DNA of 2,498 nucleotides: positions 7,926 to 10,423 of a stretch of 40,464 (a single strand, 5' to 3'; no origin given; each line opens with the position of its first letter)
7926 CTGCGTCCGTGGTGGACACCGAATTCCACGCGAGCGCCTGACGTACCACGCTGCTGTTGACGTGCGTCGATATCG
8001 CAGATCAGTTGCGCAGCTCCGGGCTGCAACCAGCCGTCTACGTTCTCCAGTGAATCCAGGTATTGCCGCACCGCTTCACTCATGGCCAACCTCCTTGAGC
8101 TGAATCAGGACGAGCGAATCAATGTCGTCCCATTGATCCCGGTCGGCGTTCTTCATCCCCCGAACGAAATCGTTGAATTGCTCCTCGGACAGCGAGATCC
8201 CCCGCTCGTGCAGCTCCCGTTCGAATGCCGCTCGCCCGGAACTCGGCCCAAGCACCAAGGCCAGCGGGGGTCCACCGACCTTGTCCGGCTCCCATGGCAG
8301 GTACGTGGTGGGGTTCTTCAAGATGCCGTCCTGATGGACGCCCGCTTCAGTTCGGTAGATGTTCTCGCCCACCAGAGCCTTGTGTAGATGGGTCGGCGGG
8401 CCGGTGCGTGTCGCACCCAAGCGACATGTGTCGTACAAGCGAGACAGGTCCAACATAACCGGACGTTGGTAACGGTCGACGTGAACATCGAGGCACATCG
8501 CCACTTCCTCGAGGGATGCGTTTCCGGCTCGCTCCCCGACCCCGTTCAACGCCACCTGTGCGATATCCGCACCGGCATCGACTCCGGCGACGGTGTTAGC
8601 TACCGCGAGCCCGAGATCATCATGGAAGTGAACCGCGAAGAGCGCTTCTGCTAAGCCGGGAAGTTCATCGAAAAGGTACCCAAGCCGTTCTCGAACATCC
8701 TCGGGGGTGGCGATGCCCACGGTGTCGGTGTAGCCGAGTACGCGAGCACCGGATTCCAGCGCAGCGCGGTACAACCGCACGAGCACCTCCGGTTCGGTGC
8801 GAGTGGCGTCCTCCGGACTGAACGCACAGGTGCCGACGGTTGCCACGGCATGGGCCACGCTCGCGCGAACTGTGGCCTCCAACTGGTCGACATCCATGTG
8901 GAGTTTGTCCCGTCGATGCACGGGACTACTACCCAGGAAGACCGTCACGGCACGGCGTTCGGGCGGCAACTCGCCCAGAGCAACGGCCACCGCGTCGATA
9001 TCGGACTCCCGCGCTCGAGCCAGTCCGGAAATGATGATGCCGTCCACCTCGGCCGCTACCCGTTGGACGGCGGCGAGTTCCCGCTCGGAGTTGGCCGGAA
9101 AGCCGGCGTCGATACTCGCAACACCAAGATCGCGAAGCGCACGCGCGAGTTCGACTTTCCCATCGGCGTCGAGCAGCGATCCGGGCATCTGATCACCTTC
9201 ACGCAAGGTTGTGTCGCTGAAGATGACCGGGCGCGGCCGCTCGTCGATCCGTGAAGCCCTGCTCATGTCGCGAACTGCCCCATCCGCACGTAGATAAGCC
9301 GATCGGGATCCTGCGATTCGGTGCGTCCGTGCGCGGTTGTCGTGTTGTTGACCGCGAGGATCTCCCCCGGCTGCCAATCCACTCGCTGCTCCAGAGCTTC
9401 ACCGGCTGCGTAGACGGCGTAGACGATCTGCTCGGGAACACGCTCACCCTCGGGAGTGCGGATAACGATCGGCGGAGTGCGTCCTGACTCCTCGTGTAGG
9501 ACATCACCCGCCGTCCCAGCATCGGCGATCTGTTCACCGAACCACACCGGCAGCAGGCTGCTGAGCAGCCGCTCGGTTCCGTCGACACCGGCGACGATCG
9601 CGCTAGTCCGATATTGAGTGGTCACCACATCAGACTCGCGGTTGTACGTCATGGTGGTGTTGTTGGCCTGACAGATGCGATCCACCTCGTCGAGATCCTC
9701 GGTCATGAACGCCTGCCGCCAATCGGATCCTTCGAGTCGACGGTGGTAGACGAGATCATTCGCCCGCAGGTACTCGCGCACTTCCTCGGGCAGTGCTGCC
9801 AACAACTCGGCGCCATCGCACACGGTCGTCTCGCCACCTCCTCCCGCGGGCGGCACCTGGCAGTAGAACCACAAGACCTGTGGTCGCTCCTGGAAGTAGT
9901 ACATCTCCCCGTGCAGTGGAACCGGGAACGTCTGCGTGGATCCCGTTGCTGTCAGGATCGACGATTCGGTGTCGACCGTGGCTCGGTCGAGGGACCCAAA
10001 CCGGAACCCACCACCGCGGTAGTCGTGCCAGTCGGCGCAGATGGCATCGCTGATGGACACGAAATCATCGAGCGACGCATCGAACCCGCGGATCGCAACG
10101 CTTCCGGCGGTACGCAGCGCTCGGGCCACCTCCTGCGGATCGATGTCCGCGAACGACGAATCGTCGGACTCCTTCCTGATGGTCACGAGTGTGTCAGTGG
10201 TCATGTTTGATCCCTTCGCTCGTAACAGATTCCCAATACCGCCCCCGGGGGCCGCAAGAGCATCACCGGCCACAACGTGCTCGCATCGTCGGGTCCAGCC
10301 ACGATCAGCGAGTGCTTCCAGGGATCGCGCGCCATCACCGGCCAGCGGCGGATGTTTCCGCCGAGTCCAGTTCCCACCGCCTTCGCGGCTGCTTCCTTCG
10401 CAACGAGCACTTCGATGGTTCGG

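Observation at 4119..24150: Orphan 20-kb, 12-gene operon: a PUFA-synthase/PKSE-hybrid polyketide-lipid pathway with glycosylation and export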

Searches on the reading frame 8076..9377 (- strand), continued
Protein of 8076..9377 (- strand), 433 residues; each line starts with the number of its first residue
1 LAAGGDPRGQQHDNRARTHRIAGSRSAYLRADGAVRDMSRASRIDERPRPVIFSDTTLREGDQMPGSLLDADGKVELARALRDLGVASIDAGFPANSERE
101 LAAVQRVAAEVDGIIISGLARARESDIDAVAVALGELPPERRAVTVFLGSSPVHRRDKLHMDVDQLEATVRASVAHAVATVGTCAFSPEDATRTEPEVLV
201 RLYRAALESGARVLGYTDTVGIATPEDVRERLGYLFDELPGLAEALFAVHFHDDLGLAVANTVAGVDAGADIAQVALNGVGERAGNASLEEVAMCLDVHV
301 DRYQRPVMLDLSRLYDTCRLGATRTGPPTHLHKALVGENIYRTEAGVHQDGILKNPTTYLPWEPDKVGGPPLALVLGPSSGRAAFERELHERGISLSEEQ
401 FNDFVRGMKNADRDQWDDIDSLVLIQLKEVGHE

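Call 95: search_protein_families(library=pfam, proteins=[L097:8631-9815:-, L097:11106-12533:+, L097:12552-15149:-, L102:7454-9691:-, L102:11226-12245:+, L102:12339-12761:+, L107:6989-9166:+, L107:11143-11961:-, L103:1192-2346:+, L103:2343-3521:+], max_evalue=0.001)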
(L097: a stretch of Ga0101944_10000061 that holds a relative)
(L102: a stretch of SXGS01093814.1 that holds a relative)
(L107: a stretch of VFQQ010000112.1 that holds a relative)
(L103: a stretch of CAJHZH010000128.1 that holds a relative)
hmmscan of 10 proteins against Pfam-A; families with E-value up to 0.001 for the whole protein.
L097:8631-9815:- (394 aa): 0 families

L097:11106-12533:+ (475 aa): 1 family
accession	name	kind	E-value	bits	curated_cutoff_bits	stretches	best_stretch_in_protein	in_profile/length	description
PF00596.27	Aldolase_II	-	1.2e-73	247.4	22.2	2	59-233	2-182/183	Class II Aldolase and Adducin N-terminal domain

L097:12552-15149:- (865 aa): 3 families
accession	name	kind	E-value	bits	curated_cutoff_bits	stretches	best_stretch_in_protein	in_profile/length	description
PF01131.25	Topoisom_bac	-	1.1e-117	394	35.1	1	146-578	2-409/411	DNA topoisomerase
PF13368.11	Toprim_C_rpt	-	2.1e-68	226.5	22.3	4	794-849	1-56/57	Topoisomerase C-terminal repeat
PF01751.28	Toprim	-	1.9e-21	76.5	23.1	1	9-131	2-96/96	Toprim domain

L102:7454-9691:- (745 aa): 3 families
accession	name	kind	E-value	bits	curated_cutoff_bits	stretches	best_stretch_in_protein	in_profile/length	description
PF11551.14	Omp28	-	3.3e-06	27.5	34.9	0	529-625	2-87/171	Outer membrane protein Omp28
PF13432.12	TPR_16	-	3.5e-05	24.6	32.7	1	344-400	4-57/65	Tetratricopeptide repeat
PF14559.12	TPR_19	-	0.00024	21.8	25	1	353-400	4-51/68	Tetratricopeptide repeat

L102:11226-12245:+ (339 aa): 24 families
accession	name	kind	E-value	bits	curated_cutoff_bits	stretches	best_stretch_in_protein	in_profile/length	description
PF00515.34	TPR_1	-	2.6e-40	135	27.8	3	132-164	1-33/34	Tetratricopeptide repeat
PF07719.23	TPR_2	-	4.3e-35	117.3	27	3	133-164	2-33/34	Tetratricopeptide repeat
PF13414.12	TPR_11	-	1e-32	112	26.8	5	173-207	1-35/42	TPR repeat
PF13181.12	TPR_8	-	5.7e-30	101.3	25.7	2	132-163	1-32/34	Tetratricopeptide repeat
PF13431.12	TPR_17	-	1.7e-25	87.6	24.4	1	121-152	2-33/34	Tetratricopeptide repeat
PF14559.12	TPR_19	-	1.4e-24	86.6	25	3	146-208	5-67/68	Tetratricopeptide repeat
PF13424.12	TPR_12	-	7.5e-23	81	30.1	3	77-126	16-73/77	Tetratricopeptide repeat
PF13428.12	TPR_14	-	1.9e-21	74.8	23.5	1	168-209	3-44/44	Tetratricopeptide repeat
PF13432.12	TPR_16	-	8.8e-21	74.5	32.7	1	75-129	8-62/65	Tetratricopeptide repeat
PF13176.12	TPR_7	-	3.8e-15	55.1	27.9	0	168-201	1-34/36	Tetratricopeptide repeat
PF13374.12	TPR_10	-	1.1e-14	54.3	27.5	1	166-195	2-31/42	Tetratricopeptide repeat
PF13174.12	TPR_6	-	1.8e-13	50.6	26.3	0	133-163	1-31/33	Tetratricopeptide repeat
PF23914.1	TPR_CcmH_CycH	-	1.3e-10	41.8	42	0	76-161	62-150/158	Cytochrome c-type biogenesis protein H TPR domain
PF25063.1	ARM_TT21_C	-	2e-10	41.3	35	1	45-204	36-202/209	Tetratricopeptide repeat protein 21 C-terminal ARM domain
PF13371.12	TPR_9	-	3.2e-10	40.3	35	0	144-208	7-69/73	Tetratricopeptide repeat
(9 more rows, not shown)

L102:12339-12761:+ (140 aa): 1 family
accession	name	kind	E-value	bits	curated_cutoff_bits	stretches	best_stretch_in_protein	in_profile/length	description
PF06094.17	GGACT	-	4.8e-15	56.6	22.8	1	13-121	1-105/120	Gamma-glutamyl cyclotransferase, AIG2-like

L107:6989-9166:+ (725 aa): 1 family
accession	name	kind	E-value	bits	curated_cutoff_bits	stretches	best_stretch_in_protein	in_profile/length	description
PF14486.12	DUF4432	-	7.5e-93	311.1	32.5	1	364-684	2-303/304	Domain of unknown function (DUF4432)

L107:11143-11961:- (272 aa): 0 families

L103:1192-2346:+ (384 aa): 1 family
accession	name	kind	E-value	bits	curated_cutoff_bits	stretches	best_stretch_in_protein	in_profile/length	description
PF13469.12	Sulfotransfer_3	-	1.8e-21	77.8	27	1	73-320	1-213/216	Sulfotransferase family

L103:2343-3521:+ (392 aa): 3 families
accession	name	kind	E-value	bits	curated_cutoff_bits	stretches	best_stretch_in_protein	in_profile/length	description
PF13469.12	Sulfotransfer_3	-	1.9e-29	103.9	27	1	90-336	1-213/216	Sulfotransferase family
PF17784.7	Sulfotransfer_4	-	5.9e-07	30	22.8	1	234-302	79-151/215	Sulfotransferase domain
PF00685.33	Sulfotransfer_1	-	2e-06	27.9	22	1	244-335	89-181/255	Sulfotransferase domain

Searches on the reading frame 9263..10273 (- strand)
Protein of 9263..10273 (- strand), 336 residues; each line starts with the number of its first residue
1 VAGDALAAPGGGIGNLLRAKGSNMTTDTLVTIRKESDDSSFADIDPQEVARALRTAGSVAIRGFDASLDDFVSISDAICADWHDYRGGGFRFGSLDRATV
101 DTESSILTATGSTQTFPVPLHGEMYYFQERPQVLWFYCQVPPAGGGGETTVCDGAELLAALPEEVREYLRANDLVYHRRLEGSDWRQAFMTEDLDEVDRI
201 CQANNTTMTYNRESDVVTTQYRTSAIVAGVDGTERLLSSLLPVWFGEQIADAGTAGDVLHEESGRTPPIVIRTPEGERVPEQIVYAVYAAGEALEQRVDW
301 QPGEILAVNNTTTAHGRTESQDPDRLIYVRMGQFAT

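Call 4: search_protein_families(library=pfam, proteins=[window:9263-10273:-], max_evalue=0.01)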
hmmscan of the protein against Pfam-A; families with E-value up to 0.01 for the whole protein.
window:9263-10273:- (336 aa): 1 family
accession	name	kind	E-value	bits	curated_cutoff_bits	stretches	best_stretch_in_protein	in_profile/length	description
PF02668.22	TauD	-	7.7e-27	95.3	27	1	41-327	22-263/267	Taurine catabolism dioxygenase TauD, TfdA family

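Call 10: search_protein_families(library=ncbifam, proteins=[window:9263-10273:-], max_evalue=0.001)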
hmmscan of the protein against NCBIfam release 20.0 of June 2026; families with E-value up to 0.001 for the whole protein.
window:9263-10273:- (336 aa): 1 family
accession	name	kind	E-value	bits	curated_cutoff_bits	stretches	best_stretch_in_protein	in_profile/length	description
TIGR02410.1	carnitine_TMLD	equivalog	1.4e-05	24.8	268.3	1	43-168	114-228/362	trimethyllysine dioxygenase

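Call 44: search_solved_structures(query=window:9263-10204:-, max_evalue=0.01)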
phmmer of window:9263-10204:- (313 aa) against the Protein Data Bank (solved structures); distinct sequences matched with E-value up to 0.01: 4.
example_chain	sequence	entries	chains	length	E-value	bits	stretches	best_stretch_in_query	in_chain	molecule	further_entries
1y0z_A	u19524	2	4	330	5.5e-12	48.5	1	30-303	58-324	protein product of AT3G21360 | Clavaminate synthase-like protein At3g21360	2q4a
9yut_A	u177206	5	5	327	7.2e-11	44.9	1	32-300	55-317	TauD/TfdA-like domain-containing protein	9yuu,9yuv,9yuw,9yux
1nx4_A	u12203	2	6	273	0.0018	20.6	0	16-145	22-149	Carbapenem synthase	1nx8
4oj8_A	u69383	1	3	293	0.0023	20.2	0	16-145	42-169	(5R)-carbapenem-3-carboxylate synthase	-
